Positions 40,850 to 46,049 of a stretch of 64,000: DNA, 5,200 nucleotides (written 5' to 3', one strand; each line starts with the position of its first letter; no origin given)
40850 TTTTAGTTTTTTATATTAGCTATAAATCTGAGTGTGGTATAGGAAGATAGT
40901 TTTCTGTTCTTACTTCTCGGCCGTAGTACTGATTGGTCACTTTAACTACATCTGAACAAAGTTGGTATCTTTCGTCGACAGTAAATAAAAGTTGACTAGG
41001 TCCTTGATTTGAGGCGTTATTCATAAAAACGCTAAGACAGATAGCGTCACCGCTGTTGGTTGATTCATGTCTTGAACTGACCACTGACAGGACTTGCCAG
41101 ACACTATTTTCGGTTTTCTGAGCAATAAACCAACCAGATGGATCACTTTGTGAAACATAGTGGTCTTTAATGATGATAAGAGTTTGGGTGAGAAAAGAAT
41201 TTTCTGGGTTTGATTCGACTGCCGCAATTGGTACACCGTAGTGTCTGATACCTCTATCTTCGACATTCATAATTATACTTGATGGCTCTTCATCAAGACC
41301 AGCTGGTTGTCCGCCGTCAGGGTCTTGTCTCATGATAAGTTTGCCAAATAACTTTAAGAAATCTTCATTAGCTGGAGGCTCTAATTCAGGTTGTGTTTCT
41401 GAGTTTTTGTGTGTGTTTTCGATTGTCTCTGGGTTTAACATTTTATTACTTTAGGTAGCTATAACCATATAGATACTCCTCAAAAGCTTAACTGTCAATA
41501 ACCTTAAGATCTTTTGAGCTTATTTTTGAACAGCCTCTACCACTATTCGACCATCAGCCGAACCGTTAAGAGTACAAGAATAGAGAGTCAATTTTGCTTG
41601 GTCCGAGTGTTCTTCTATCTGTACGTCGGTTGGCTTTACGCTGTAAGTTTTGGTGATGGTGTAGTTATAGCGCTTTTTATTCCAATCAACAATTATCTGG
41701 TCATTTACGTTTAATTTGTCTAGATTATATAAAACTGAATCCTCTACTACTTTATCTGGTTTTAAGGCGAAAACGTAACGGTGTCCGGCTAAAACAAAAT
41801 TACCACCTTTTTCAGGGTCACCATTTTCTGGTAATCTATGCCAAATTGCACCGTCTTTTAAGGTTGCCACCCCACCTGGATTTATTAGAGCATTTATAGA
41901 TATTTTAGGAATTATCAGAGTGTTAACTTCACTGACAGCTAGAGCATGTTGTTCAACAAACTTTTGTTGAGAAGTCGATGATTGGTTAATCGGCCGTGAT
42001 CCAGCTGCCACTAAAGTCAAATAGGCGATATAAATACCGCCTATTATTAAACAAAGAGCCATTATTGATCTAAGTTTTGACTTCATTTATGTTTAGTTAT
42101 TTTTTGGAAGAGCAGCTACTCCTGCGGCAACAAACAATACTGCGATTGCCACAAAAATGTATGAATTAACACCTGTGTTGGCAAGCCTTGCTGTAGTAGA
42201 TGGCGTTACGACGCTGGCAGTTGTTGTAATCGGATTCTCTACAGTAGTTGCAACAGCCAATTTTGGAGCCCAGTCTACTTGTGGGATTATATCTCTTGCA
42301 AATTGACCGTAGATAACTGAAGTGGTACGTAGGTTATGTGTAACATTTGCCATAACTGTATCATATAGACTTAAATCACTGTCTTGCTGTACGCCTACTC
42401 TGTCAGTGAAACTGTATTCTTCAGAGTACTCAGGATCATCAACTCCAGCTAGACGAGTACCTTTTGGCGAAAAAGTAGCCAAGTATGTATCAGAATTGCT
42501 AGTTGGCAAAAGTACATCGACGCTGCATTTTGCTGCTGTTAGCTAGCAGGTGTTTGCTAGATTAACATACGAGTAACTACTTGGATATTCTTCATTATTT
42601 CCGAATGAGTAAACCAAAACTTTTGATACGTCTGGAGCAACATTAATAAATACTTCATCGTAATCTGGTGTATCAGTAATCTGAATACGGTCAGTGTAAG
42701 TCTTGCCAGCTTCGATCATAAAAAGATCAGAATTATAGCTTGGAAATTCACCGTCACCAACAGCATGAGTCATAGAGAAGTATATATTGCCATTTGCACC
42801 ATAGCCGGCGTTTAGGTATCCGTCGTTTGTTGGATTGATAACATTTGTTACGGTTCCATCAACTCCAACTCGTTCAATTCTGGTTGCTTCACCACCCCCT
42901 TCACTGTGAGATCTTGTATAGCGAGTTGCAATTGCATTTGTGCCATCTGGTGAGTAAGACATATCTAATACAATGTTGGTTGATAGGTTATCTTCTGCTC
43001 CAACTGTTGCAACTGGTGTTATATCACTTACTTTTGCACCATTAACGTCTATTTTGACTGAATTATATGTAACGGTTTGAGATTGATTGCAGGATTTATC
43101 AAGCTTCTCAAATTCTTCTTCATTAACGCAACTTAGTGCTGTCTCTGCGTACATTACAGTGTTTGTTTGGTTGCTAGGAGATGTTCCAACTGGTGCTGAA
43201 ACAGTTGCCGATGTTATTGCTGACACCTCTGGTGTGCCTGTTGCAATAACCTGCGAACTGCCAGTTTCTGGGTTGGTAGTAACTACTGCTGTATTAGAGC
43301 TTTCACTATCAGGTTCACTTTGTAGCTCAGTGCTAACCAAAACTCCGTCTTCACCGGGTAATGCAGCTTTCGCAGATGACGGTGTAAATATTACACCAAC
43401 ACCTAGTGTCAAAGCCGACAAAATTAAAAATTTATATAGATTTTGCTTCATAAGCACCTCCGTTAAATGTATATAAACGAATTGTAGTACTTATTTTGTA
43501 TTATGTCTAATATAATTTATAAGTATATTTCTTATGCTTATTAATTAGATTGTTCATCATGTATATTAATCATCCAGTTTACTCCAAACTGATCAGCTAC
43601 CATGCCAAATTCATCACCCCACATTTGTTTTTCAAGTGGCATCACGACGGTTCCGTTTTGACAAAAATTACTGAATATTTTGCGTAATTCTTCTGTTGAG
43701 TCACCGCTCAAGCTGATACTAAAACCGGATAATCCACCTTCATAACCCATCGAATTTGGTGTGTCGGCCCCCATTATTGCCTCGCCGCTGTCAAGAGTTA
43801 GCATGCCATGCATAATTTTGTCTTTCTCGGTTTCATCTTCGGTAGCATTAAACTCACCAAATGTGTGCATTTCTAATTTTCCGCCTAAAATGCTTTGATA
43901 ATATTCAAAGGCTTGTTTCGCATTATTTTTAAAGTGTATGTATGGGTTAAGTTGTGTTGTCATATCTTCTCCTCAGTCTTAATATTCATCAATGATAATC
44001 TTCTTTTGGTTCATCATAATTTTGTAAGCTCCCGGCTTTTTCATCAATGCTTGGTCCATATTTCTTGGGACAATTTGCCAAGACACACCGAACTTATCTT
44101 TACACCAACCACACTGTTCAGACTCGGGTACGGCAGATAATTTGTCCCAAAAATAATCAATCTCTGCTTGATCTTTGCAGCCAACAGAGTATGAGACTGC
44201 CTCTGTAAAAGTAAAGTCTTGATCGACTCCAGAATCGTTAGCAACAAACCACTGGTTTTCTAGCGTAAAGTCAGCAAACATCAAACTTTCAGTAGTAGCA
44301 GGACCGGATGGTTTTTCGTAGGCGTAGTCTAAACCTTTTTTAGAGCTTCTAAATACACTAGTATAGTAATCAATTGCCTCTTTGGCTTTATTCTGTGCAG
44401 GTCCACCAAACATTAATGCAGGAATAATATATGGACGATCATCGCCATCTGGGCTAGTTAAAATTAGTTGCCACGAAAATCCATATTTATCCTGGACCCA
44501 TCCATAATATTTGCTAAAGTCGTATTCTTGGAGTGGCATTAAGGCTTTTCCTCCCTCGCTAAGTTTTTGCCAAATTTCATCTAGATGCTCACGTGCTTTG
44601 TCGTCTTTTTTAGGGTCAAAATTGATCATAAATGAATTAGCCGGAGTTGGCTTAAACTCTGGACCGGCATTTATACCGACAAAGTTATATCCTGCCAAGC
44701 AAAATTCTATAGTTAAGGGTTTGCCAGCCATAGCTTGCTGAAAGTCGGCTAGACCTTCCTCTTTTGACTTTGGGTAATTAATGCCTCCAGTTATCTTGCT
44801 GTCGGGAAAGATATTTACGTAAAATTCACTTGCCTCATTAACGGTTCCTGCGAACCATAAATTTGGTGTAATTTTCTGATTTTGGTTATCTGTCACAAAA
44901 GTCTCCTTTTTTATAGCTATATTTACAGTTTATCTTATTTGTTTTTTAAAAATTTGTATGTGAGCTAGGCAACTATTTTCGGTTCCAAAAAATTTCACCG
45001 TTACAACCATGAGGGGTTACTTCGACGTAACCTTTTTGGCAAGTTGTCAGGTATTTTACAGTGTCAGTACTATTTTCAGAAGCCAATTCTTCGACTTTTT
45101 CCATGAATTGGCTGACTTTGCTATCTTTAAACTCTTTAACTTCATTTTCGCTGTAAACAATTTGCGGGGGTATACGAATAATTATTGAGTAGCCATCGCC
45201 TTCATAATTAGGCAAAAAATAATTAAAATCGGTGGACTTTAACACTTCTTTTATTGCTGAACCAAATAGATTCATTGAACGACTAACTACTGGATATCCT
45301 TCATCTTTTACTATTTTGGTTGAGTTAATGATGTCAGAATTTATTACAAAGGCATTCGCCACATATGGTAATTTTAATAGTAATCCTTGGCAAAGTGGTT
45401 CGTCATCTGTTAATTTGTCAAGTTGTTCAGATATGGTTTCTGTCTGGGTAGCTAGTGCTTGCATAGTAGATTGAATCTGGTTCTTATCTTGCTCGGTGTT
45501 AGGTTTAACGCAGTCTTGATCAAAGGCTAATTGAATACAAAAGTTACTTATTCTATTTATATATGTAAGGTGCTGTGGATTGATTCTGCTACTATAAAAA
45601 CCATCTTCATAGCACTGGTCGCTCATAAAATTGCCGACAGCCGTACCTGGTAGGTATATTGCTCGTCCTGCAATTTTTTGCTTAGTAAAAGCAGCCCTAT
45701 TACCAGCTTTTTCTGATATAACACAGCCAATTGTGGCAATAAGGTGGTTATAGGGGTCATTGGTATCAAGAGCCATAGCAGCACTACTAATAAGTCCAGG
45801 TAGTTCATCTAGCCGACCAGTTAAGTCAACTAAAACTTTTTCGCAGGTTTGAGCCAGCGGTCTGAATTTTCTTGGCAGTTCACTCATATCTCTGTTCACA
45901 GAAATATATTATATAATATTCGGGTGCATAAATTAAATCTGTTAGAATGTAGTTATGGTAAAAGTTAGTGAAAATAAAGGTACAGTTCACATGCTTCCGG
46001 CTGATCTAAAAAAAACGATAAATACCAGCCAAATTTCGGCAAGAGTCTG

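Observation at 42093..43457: Sortase substrate split by a single in-frame TAG between its signal-peptide/propeller half and its LAxTG anchor half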

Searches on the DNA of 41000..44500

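Call 57: search_rna_families(source=window, start=41000, end=44500, threshold=evalue, max_evalue=1)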
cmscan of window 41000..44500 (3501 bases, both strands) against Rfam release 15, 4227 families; matches with E-value up to 1: 1.
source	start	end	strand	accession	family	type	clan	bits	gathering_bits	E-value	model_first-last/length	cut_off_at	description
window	42011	42120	-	RF02053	STnc430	Gene; sRNA;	-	24.3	47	0.91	1-162/162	no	Enterobacterial sRNA STnc430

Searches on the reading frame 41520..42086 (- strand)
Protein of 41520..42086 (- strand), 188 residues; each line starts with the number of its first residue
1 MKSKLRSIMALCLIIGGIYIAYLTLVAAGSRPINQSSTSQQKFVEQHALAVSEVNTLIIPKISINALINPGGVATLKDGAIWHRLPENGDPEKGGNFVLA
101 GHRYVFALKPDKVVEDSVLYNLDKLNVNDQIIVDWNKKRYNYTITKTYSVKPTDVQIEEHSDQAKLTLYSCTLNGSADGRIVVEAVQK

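Call 6: search_protein_families(library=pfam, proteins=[window:41520-42086:-], max_evalue=0.1)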
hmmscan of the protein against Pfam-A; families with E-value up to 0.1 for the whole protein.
window:41520-42086:- (188 aa): 2 families
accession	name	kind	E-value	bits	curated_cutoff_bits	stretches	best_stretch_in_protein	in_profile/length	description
PF04203.18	Sortase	-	2.7e-21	76.1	26.6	1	58-186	2-123/125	Sortase domain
PF05978.22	UNC-93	-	0.087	12.4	22.9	0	7-68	103-164/379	Ion channel regulatory protein UNC-93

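Call 7: search_protein_families(library=ncbifam, proteins=[window:41520-42086:-], max_evalue=0.1)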
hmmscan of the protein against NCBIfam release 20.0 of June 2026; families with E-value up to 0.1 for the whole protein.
window:41520-42086:- (188 aa): 6 families
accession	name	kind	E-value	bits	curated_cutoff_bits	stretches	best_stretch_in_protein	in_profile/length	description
NF058671.1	sortase_SrtD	exception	2e-13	50.4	140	1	36-185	46-185/187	class D sortase, LPxTATN-specific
NF033746.1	class_D_sortase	subfamily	5.7e-12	45.6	165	1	52-186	8-132/135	class D sortase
TIGR01076.1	sortase_fam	subfamily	2.7e-10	40.2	39.35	1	57-183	3-123/136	sortase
NF033745.1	class_C_sortase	subfamily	6.4e-10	39.1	160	1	34-185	70-218/220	class C sortase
NF033747.1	class_E_sortase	subfamily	1.8e-09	37.7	160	1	40-185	57-203/211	class E sortase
TIGR03784.1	marine_sortase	equivalog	0.00067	19.3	158.25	1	91-183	87-172/174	class GN sortase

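Call 41: find_encoding_contigs(protein=window:41520-42062:-, flank=10000, max_places=10)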
Protein window:41520-42062:- (180 aa): 7 contigs read that carry it; 7 places shown.
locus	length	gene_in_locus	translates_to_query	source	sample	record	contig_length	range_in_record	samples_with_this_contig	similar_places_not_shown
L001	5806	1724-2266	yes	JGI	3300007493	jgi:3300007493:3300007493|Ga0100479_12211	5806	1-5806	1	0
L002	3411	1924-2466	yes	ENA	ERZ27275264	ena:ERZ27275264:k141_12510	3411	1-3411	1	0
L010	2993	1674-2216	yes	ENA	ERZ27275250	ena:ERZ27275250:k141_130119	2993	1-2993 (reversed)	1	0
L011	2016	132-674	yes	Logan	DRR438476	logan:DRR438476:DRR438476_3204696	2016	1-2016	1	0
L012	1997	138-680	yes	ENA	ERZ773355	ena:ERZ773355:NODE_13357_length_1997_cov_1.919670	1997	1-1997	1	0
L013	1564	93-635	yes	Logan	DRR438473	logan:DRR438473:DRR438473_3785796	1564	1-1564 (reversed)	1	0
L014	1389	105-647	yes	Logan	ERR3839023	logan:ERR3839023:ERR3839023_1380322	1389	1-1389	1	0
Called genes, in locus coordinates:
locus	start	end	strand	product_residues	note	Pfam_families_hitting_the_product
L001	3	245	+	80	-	?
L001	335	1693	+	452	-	-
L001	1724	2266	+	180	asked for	PF04203:Sortase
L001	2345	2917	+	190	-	-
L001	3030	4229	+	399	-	PF01702:TGT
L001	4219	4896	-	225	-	PF02592:Vut_1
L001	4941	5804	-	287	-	?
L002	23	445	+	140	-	PF00903:Glyoxalase, PF06983:3-dmu-9_3-mt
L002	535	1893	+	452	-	-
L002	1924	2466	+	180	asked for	PF04203:Sortase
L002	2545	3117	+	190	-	-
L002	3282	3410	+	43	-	?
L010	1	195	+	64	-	?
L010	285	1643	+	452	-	-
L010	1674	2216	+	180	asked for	PF04203:Sortase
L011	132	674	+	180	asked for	PF04203:Sortase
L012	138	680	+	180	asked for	PF04203:Sortase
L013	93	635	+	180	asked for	PF04203:Sortase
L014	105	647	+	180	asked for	PF04203:Sortase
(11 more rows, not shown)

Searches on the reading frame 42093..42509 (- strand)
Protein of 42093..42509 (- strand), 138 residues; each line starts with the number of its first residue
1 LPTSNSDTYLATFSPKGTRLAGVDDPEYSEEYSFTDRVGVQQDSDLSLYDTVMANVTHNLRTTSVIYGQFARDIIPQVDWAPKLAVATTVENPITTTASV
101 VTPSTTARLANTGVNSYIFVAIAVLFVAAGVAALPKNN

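Call 36: find_encoding_contigs(protein=window:42093-42509:-, flank=10000, max_places=10)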
Protein window:42093-42509:- (138 aa): no gene with exactly this product is on record in the collection.

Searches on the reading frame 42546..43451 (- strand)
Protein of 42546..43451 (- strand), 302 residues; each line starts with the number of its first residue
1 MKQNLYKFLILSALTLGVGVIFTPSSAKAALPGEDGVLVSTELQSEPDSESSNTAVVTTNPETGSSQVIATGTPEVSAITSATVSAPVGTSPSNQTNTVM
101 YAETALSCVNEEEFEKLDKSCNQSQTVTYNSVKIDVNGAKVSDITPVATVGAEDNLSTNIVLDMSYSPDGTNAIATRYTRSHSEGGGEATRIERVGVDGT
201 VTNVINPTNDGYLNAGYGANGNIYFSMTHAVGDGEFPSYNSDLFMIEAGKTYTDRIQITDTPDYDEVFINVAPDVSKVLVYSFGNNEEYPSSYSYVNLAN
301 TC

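Call 33: find_encoding_contigs(protein=window:42546-43451:-, flank=10000, max_places=10)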
Protein seq(302 aa) (302 aa): no gene with exactly this product is on record in the collection.

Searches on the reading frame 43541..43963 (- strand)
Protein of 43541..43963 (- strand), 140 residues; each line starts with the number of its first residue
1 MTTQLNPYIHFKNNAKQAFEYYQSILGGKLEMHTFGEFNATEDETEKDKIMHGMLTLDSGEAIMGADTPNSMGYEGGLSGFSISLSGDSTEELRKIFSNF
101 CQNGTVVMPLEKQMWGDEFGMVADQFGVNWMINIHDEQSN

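Call 6: search_protein_families(library=pfam, proteins=[window:43541-43963:-], max_evalue=0.1)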
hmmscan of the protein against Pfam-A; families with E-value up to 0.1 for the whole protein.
window:43541-43963:- (140 aa): 2 families
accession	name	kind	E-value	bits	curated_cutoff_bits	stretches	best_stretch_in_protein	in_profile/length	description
PF06983.19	3-dmu-9_3-mt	-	1e-10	42.6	24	1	5-132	3-115/116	3-demethylubiquinone-9 3-methyltransferase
PF00903.31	Glyoxalase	-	5.4e-10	40.1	20.6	1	11-132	8-121/121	Glyoxalase/Bleomycin resistance protein/Dioxygenase superfamily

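Call 40: find_encoding_contigs(protein=window:43541-43963:-, flank=10000, max_places=10)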
Protein window:43541-43963:- (140 aa): 3 contigs read that carry it; 3 places shown.
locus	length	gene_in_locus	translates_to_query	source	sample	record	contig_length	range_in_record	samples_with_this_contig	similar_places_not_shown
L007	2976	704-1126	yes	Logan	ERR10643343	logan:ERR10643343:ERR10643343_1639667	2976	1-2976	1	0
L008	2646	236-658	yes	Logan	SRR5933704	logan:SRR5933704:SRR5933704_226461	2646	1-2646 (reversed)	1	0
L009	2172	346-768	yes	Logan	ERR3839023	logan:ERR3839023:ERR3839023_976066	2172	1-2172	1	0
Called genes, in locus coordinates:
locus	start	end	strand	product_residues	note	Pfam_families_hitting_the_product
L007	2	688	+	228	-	?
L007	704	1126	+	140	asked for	PF00903:Glyoxalase, PF06983:3-dmu-9_3-mt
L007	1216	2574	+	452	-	-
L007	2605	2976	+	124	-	?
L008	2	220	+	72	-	?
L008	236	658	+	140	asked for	PF00903:Glyoxalase, PF06983:3-dmu-9_3-mt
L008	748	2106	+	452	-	-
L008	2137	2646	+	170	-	?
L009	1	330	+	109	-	?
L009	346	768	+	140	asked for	PF00903:Glyoxalase, PF06983:3-dmu-9_3-mt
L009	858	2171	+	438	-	?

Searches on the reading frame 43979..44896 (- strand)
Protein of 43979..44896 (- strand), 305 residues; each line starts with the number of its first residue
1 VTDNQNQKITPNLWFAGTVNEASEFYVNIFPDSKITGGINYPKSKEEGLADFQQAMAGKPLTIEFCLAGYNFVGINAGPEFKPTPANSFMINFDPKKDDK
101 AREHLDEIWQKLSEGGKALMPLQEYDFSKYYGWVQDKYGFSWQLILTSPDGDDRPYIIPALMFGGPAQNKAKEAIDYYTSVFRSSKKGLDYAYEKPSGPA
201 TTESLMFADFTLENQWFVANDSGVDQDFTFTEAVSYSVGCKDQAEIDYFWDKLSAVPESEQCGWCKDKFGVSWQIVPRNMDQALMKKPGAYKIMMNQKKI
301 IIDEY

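Call 6: search_protein_families(library=pfam, proteins=[window:43979-44896:-], max_evalue=0.1)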
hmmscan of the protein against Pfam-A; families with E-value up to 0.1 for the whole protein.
window:43979-44896:- (305 aa): 1 family
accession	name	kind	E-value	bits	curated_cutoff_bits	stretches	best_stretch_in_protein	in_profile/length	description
PF06983.19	3-dmu-9_3-mt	-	3e-66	221.6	24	2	157-276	3-116/116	3-demethylubiquinone-9 3-methyltransferase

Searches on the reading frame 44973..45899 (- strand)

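Call 6: search_protein_families(library=pfam, proteins=[window:44973-45899:-], max_evalue=0.1)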
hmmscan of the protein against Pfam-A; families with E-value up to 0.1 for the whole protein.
window:44973-45899:- (308 aa): 2 families
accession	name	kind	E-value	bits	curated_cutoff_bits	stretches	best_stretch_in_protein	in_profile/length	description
PF11294.13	DUF3095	-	0.013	15.1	22.2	1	184-247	28-86/378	Protein of unknown function (DUF3095)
PF12965.13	DUF3854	-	0.085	13.2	23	0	57-153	11-103/130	Domain of unknown function (DUF3854)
